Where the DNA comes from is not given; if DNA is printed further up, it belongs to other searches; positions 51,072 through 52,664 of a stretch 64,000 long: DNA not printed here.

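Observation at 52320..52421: Collagen-like (Gly-X-Y)11 stalk fused between a lipobox cysteine and an octahaem cytochrome c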

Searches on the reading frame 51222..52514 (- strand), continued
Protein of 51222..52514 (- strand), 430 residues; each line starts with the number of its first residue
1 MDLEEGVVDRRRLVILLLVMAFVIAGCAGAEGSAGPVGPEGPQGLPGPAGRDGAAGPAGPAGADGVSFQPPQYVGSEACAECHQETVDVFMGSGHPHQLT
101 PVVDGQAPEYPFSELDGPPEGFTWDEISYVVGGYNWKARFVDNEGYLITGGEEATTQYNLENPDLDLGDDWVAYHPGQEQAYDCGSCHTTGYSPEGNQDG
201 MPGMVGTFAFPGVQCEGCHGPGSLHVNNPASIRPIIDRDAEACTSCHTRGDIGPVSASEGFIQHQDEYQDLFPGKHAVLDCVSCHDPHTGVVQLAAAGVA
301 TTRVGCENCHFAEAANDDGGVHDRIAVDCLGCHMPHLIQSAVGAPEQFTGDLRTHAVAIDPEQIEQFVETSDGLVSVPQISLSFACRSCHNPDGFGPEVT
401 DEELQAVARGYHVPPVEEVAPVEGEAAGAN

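Call 9: search_solved_structures(query=window:51222-52514:-, max_evalue=1, show_alignments=2)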
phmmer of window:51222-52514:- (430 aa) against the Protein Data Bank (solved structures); distinct sequences matched with E-value up to 1: 23.
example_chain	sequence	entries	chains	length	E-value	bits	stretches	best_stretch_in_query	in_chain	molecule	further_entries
6i5b_A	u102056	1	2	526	8.1e-17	64.6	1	64-275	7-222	Uncharacterized protein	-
6qvm_A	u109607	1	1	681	5.7e-07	32.2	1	169-336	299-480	Multiheme cytochrome cf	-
28pb_A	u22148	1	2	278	1.3e-05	27.6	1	240-340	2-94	Cytochrome c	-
2ot4_A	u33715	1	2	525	0.00065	22.1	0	252-311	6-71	Eight-heme nitrite reductase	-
2zo5_A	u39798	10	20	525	0.00065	22.1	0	252-311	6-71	Eight-heme nitrite reductase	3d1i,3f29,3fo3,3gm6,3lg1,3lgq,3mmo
4q0t_A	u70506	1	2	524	0.00067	22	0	252-312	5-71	Eight-heme nitrite reductase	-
3owm_A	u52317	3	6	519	0.001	21.4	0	253-311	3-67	Eight-heme nitrite reductase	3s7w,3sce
3rkh_A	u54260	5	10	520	0.001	21.4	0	253-311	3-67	Eight-heme nitrite reductase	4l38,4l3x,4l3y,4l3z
3uu9_A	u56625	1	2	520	0.001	21.4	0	253-311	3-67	Eight-heme nitrite reductase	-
4q4u_A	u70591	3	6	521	0.001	21.4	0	253-311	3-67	Eight-heme nitrite reductase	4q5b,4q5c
9llo_B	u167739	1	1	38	0.017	17.4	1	32-65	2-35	collagen-like peptide chain B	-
6r2q_A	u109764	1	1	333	0.029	16.6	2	239-336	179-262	Cystathionine beta-synthase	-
8rv0_Y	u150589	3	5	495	0.051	15.8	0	311-337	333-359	Octaheme cytochrome c nitrite reductase | Octaheme nitrite c cytochrome c reductase | Octaheme nitrite reductase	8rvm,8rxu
2ozy_A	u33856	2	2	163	0.055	15.7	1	211-334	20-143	Cytochrome c-type protein nrfB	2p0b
6x3m_A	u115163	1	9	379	0.16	14.2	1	37-67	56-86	Hyaluronoglucosaminidase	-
1wck_A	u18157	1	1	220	0.2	13.8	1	30-72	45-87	BCLA PROTEIN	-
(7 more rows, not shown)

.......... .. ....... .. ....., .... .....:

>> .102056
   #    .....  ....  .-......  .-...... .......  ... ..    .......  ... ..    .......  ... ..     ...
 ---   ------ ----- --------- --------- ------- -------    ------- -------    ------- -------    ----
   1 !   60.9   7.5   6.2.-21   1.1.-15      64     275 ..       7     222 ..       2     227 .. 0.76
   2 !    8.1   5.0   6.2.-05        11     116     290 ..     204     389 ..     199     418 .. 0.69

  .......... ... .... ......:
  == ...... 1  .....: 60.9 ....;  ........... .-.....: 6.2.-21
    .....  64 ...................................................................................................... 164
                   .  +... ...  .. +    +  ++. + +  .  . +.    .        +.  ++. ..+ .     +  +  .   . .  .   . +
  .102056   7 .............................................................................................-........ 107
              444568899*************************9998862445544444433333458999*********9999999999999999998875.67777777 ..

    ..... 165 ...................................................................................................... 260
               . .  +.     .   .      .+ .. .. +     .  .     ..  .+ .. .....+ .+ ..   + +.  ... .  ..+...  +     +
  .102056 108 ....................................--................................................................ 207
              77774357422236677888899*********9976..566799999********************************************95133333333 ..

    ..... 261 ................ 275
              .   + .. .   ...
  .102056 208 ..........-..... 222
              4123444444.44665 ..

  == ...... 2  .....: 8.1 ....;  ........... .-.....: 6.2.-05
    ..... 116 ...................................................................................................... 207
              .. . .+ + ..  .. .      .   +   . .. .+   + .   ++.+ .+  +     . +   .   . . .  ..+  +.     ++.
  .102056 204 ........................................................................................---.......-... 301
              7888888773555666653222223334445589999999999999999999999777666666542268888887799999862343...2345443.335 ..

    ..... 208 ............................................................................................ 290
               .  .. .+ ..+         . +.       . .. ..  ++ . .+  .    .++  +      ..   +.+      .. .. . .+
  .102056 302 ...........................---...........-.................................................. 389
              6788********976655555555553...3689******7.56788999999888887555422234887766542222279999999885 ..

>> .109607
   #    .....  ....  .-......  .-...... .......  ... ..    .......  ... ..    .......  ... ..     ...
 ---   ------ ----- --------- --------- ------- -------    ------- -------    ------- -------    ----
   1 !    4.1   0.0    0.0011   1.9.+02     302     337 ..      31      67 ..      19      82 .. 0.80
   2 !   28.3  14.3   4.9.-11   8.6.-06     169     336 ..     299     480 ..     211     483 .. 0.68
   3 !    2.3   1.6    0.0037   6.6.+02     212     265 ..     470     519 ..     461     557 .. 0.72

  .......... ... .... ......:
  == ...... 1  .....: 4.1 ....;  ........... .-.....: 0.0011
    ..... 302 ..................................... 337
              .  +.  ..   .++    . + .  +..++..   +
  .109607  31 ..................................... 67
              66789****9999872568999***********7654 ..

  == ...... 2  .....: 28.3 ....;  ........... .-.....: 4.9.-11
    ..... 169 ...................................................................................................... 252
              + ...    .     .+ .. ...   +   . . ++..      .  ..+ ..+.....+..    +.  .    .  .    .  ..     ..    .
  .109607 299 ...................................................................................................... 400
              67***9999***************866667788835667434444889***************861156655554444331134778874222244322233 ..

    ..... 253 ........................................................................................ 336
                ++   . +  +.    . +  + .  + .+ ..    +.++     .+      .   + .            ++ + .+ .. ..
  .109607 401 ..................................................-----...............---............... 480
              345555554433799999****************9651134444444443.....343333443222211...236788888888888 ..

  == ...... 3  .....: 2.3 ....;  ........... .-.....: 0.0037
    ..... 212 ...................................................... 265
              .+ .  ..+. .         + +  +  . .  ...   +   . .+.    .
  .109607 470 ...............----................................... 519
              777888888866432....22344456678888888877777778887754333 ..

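Call 10: find_encoding_contigs(protein=P0001, flank=10000, max_places=3)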
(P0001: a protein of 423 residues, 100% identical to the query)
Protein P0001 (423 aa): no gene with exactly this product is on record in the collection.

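Call 21: find_related_loci(query=A1, collection=genome_contigs, flank=8000)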
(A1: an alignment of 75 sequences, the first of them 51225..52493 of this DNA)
Query A1 (423 aa) in genome_contigs; peptide patterns used: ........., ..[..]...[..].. (x = any residue, [..] = any of these).
600 stretches matched a pattern (row limit reached: there are more); 443 encode a relative of the query (tblastn E <= 1e-3); the best 80 are kept; 80 distinct loci.
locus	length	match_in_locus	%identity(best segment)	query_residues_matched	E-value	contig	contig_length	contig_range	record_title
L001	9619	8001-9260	66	1-416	8e-171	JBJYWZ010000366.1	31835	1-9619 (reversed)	MAG: Candidatus Promineifilaceae bacterium isolate S0_2_050615r3r5_28 S0_2_050615r3r5_28_000000000366, whole genome shot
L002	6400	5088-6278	61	25-420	1e-162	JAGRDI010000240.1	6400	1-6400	MAG: Anaerolineales bacterium isolate HKST-UBA48 2012-05-30_1_(paired)_contig_319994, whole genome shotgun sequence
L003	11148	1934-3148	59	6-412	1e-156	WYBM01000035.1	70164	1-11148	MAG: Ardenticatenaceae bacterium isolate CFX1 k127_264527, whole genome shotgun sequence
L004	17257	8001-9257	60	1-416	5e-160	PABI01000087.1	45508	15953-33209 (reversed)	MAG: Anaerolineaceae bacterium isolate NAT123 MHASMcontig_917458, whole genome shotgun sequence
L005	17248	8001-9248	56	1-414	2e-152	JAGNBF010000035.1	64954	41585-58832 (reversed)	MAG: Chloroflexota bacterium isolate Go_Eff_bin_125 Go_Eff_561_length_64954_cov_14.655869, whole genome shotgun sequence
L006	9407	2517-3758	59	3-414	9e-149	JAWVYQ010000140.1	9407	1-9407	MAG: Candidatus Promineifilaceae bacterium isolate HN14.bin.7 k141_759739_length_9407_cov_20.6926, whole genome shotgun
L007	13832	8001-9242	57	1-405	7e-148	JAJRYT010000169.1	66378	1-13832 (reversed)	MAG: Chloroflexota bacterium isolate Dive96_bin3.68 k141_3141944, whole genome shotgun sequence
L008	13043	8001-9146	58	20-405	2e-142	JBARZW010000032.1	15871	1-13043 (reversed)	MAG: Candidatus Promineifilaceae bacterium isolate MFD12960_ilm_asm_bin17 k127_257779, whole genome shotgun sequence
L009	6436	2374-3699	50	1-405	2e-139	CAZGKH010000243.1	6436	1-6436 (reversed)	MAG TPA_asm: uncultured Anaerolineae bacterium isolate binchicken_co275_239 genome assembly, contig: NODE_21541_length_6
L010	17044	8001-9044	59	60-405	7e-132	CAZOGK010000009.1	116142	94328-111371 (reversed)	MAG TPA_asm: uncultured Ardenticatenaceae bacterium isolate binchicken_co350_199 genome assembly, contig: NODE_213_lengt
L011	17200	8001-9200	56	6-415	8e-144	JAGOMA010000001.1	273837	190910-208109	MAG: Chloroflexota bacterium isolate Go_SlAct_bin_68 Go_SlAct_42_length_273837_cov_19.103708, whole genome shotgun seque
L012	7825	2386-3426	53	52-405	8e-131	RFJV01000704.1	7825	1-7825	MAG: Chloroflexi bacterium isolate J111 k99_1070804, whole genome shotgun sequence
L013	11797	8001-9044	56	65-408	4e-130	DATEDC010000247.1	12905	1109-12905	MAG TPA_asm: Anaerolineales bacterium isolate SMAG_U8288 k141_2885403, whole genome shotgun sequence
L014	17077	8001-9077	53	37-405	2e-129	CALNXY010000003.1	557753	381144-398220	MAG: uncultured Caldilineaceae bacterium isolate HOU_bin.0074 genome assembly, contig: contig_6040, whole genome shotgun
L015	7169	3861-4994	55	20-405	9e-129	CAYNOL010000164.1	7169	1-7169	MAG TPA_asm: uncultured Ardenticatenaceae bacterium isolate SRP193661_co1_185 genome assembly, contig: NODE_10365_length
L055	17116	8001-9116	31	66-406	4e-39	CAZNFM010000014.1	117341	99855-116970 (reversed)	MAG TPA_asm: uncultured Planctomycetaceae bacterium isolate SRP278314_co1_347 genome assembly, contig: NODE_177_length_1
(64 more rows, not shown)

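Call 23: search_protein_representatives(protein=window:51225-52319:-)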
Query: 365 residues. Proteins with E-value up to 0.001 (for the whole library): 2065; up to 1e-10: 557; up to 1e-30: 274. The best 150 are listed.
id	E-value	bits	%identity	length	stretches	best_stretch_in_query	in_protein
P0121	0.0e+00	1043.7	41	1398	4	4-348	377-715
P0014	1.3e-184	630.4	46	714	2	7-352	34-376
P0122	1.2e-158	545.0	43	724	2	7-353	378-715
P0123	3.4e-156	536.9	44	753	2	7-346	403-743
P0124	2.9e-140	484.4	46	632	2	5-325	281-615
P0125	1.8e-127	442.3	42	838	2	7-327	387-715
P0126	1.1e-120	419.9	53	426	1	6-354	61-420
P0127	3.3e-117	408.5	43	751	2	5-350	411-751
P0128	2.0e-114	399.4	41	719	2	7-347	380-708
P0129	1.9e-113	396.2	41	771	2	7-339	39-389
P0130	1.8e-112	392.9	42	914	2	7-326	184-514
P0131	1.0e-108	380.6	49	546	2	89-350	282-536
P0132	3.7e-104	365.6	44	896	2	3-359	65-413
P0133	1.1e-103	364.0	50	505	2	85-351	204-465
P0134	5.2e-103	361.8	50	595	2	87-347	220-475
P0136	1.9e-99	350.1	51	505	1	6-348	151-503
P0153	1.6e-74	268.0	44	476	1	5-347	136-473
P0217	1.2e-56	209.1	44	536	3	35-248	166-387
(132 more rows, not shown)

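Call 24: predict_structure(alignment_id=A1)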
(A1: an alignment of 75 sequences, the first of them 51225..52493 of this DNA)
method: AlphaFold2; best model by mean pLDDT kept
length: 423 residues; sequences in the alignment: 75
mean_pLDDT: 62.0   pTM: 0.43
mean pLDDT of the five models: 62.0, 59.4, 58.8, 55.0, 51.3
residues with pLDDT >= 90: 36; 70-90: 125; 50-70: 123; < 50: 139
segments of 3 or more residues with pLDDT < 50: 52-64, 179-181, 214-308, 329-349, 421-423
pLDDT, mean of each block of 10 residues (from residue 1): 85 88 71 65 57 43 55 73 71 88 81 92 76 90 79 73 76 67 55 76 64 47 38 39 38 38 35 36 38 35 41 61 55 31 34 77 66 75 84 89 71 56 46
secondary structure, 60 per line:
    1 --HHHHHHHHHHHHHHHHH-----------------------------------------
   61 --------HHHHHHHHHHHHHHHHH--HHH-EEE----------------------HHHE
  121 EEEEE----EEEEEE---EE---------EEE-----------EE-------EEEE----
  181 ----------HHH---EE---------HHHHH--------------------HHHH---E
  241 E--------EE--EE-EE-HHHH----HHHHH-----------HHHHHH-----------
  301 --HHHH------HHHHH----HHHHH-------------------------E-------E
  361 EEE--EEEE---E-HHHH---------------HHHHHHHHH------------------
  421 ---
elements in order: H3-19 H69-85 E92-94 E120-125 E130-135 E150-152 E173-176 H208-212 H233-236 H260-263 H268-272 H284-289 H303-306 H313-317 H322-326 E360-363 E366-369 H375-378 H394-402

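Call 25: search_protein_families(library=ncbifam, proteins=[window:51222-52514:-], max_evalue=0.001)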
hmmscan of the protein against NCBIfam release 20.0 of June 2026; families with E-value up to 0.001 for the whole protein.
window:51222-52514:- (430 aa): 7 families
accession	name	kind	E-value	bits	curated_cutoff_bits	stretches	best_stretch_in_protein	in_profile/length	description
NF041198.1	UshA_like_PCGU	equivalog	1.4e-17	63.5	275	1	178-249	439-510/519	UshA-like (seleno)protein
NF041028.1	decahem_GSU2203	exception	4.6e-13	49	325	1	183-334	38-208/317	GSU2203 family decaheme c-type cytochrome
TIGR03508.1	decahem_SO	subfamily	4.9e-08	32.8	192.2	1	240-336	117-199/258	DmsE family decaheme c-type cytochrome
NF045722.1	c3_cytochr_TmcA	equivalog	1.8e-06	27.8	114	0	275-334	54-111/125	acidic tetraheme cytochrome c3 TmcA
TIGR01905.1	paired_CXXCH_1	subfamily_domain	5.7e-06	26.1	25.2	0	280-291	8-19/41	doubled CXXCH domain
NF038330.1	adhesin_SclA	exception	0.00017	21.4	400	1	26-65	114-153/405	LPXTG-anchored collagen-like adhesin Scl1/SclA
NF046116.1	adhesin_Lcl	equivalog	0.00071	18.2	500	1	25-66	182-223/431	collagen-like adhesin Lcl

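Call 27: list_cluster_members(proteins=[P0001, P0009, P0136])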
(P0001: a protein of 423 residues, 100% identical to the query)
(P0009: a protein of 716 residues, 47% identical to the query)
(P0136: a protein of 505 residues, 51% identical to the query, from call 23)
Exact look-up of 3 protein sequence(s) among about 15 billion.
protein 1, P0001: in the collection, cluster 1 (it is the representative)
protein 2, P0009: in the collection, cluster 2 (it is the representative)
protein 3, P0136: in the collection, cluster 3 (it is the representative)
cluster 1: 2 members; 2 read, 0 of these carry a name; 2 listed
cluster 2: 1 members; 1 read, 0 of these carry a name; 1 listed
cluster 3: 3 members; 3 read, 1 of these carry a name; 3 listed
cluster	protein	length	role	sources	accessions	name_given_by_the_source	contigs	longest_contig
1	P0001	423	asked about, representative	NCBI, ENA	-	-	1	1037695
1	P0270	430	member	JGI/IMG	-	-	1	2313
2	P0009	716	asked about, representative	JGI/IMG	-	-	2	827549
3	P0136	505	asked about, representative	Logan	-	-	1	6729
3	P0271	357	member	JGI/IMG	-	hypothetical protein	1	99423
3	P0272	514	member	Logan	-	-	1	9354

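Call 35: fold_search(model_id=the predicted structure, library=pdb)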
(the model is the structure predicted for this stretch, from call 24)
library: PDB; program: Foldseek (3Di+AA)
matches with E <= 10: 67; with E <= 0.001: 1
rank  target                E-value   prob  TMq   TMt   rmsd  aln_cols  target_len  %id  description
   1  6qvm_A                1.0e-06  1.00  0.25  0.17  17.1       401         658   19  Undecaheme cytochrome from S-layer of Carboxydothermus ferrireducens (released 2020-03-25)
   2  4rkm_A                2.8e-02  0.69  0.29  0.20  18.7       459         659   16  Wolinella succinogenes octaheme sulfite reductase MccA, form I (released 2015-02-04)
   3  4rkn_C                5.2e-02  0.96  0.17  0.11   6.3       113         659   20  Wolinella succinogenes octaheme sulfite reductase MccA, form II (released 2015-02-04)
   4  4rkn_B                5.2e-02  0.60  0.30  0.20  17.7       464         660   16  Wolinella succinogenes octaheme sulfite reductase MccA, form II (released 2015-02-04)
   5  4rkm_G                5.5e-02  0.54  0.29  0.20  19.7       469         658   16  Wolinella succinogenes octaheme sulfite reductase MccA, form I (released 2015-02-04)
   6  4rkm_B                7.1e-02  0.94  0.17  0.11   5.2       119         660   18  Wolinella succinogenes octaheme sulfite reductase MccA, form I (released 2015-02-04)
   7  7p3n_C                1.7e+00  0.01  0.08  0.07  15.2       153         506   13  F1Fo-ATP synthase from Acinetobacter baumannii (state 2) (released 2022-02-02)
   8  9rmu_A                2.2e+00  0.02  0.07  0.10  11.8        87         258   14  SIVtal integrase in complex with RNA stem-loop (focused refinement of the filament repeat unit) (released 2025-12-10)
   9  1a12_A                2.4e+00  0.01  0.06  0.07   9.3        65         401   17  REGULATOR OF CHROMOSOME CONDENSATION (RCC1) OF HUMAN (released 1999-01-13)
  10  6bbk                  2.9e+00  0.02  0.08  0.17  14.3        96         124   14  N-terminally truncated group I PilA from Pseudomonas aeruginosa strain 1244 (released 2018-11-21)
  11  8kea_D                3.3e+00  0.02  0.06  0.09  22.5       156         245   12  Cyanophage A-1(L) baseplate-initiators (released 2024-04-10)
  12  3mvd_L                3.9e+00  0.04  0.08  0.08   7.3        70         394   13  Crystal structure of the chromatin factor RCC1 in complex with the nucleosome core particle (released 2010-08-25)
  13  8s0u_A                3.9e+00  0.01  0.07  0.10  10.3        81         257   11  Structure of the LytM domain of PrgK from E. faecalis (released 2024-02-28)
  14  5lhz_B                4.5e+00  0.01  0.06  0.22  11.2        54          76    7  PB3 Domain of Human PLK4 in Complex with Coiled-Coil Domain of STIL (released 2017-03-01)
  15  8g0c_B                4.5e+00  0.01  0.07  0.07  16.4       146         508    8  Cryo-EM structure of TBAJ-876-bound Mycobacterium smegmatis ATP synthase rotational state 1 (backbone model) (released 2023-02-15)
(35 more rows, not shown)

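Call 47: search_solved_structures(query=A1, max_evalue=0.01, show_alignments=0)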
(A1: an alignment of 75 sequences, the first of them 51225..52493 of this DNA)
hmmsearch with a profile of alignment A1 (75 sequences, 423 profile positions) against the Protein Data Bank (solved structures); distinct sequences matched with E-value up to 0.01: 52.
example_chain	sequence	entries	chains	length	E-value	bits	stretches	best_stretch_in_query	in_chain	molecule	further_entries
6i5b_A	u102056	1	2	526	2.1e-18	69.3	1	63-246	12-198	Uncharacterized protein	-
3hqv_B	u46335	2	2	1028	7.9e-13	50.9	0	18-59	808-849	Collagen alpha-2(I) chain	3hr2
3hqv_A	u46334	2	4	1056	2.9e-10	42.5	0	23-60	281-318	Collagen alpha-1(I) chain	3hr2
9wxp_CD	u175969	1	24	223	1.6e-08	36.7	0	23-59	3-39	Collagen type II alpha 1 chain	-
9wxp_CA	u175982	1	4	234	3.3e-08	35.7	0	23-59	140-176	Fibrillar collagen NC1 domain-containing protein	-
9wxp_CC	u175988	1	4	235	1.4e-07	33.6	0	20-60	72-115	Collagen type XI alpha 1 chain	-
9wxp_BC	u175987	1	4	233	2.1e-07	33.1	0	26-59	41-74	Collagen type XI alpha 1 chain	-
6qvm_A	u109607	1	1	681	2.4e-07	32.8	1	161-280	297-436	Multiheme cytochrome cf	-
9wxp_AC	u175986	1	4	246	4.7e-07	31.9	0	24-61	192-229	Collagen type XI alpha 1 chain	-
9wxp_BB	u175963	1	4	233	5.7e-07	31.6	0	22-60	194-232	Collagen type V alpha 2 chain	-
9wxp_BJ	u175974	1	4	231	8.5e-07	31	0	23-59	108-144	Collagen alpha-1(IX) chain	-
9wxp_AA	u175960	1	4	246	1.7e-06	30.1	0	22-60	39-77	Collagen alpha-1(V) chain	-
9wxp_AB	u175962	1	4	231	2.8e-06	29.3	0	22-61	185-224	Chromaffin granule amine transporter isoform X1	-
9wxp_DD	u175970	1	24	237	5e-06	28.5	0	23-60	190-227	Collagen type II alpha 1 chain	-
9wxp_BL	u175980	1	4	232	7.1e-06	28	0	22-60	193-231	Collagen alpha-3(IX) chain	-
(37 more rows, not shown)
